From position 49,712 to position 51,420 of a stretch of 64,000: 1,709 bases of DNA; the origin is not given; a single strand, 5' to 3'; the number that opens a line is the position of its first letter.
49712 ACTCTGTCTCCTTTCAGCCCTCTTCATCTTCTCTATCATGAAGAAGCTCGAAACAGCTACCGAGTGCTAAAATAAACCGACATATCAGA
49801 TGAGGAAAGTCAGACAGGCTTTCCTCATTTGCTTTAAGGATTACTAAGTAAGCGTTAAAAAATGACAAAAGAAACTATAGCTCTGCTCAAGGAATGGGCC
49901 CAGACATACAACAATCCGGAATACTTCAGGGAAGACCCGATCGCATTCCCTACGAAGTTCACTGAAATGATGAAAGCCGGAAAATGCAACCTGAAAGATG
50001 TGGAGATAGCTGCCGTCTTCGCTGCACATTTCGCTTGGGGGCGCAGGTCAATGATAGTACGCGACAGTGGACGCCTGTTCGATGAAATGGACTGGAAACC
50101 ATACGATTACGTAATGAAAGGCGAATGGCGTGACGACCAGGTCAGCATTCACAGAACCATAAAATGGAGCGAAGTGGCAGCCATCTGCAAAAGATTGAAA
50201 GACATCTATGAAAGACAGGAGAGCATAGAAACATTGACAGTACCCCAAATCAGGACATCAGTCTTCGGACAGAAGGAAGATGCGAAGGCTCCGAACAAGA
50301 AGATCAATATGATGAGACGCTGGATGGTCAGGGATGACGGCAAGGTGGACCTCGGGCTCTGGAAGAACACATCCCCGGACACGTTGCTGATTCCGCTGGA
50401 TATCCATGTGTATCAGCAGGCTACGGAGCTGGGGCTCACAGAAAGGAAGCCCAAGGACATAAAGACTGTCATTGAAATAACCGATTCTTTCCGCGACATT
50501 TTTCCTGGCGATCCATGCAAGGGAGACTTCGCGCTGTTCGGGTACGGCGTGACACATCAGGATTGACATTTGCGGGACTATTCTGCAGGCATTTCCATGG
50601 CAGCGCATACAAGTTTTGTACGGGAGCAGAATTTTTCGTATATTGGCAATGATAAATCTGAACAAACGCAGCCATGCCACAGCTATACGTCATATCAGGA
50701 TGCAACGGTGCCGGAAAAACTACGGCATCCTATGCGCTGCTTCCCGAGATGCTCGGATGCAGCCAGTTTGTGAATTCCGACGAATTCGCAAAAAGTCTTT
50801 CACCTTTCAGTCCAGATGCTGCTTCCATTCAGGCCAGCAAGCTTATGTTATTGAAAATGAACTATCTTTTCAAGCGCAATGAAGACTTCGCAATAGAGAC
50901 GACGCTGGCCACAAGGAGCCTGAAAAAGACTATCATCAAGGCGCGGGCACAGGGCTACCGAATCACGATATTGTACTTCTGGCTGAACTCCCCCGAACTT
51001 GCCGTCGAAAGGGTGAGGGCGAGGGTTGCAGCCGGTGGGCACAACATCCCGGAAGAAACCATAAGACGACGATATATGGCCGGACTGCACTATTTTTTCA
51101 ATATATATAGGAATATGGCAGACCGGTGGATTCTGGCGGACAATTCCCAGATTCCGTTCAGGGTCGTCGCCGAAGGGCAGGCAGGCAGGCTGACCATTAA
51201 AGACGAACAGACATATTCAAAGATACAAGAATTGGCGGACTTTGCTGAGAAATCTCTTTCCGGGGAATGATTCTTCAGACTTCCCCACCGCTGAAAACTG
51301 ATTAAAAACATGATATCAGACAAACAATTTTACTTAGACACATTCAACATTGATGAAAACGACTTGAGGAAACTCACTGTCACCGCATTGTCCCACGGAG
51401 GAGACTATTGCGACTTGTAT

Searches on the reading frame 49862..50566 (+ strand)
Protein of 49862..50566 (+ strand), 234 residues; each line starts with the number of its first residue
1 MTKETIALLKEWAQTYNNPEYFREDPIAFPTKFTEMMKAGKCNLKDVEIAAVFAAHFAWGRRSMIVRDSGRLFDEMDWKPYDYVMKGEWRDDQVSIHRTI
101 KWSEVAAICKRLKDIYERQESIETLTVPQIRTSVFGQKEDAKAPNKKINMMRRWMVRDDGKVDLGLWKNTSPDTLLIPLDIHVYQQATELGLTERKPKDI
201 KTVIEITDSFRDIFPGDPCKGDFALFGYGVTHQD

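Call 90: search_protein_families(library=pfam, proteins=[window:49862-50566:+], max_evalue=0.0001)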
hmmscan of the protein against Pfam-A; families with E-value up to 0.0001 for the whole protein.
window:49862-50566:+ (234 aa): 1 family
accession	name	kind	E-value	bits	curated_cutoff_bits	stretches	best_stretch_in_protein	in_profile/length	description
PF09674.15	DUF2400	-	1.9e-55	188.8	25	2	139-230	134-224/225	Protein of unknown function (DUF2400)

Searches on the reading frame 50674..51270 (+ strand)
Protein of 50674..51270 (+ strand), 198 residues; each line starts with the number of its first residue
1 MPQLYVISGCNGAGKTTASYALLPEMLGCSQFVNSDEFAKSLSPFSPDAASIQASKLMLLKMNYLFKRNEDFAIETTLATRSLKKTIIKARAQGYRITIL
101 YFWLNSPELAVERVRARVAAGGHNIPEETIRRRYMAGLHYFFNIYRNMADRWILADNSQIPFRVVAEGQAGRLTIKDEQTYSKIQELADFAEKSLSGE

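Call 90: search_protein_families(library=pfam, proteins=[window:50674-51270:+], max_evalue=0.0001)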
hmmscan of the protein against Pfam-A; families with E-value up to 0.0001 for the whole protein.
window:50674-51270:+ (198 aa): 2 families
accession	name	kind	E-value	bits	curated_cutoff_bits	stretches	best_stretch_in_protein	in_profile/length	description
PF06414.18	Zeta_toxin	-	7.7e-11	42.2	22.3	1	2-138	16-167/199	Zeta toxin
PF13671.12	AAA_33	-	4.5e-09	37.2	27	1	5-132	2-135/143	AAA domain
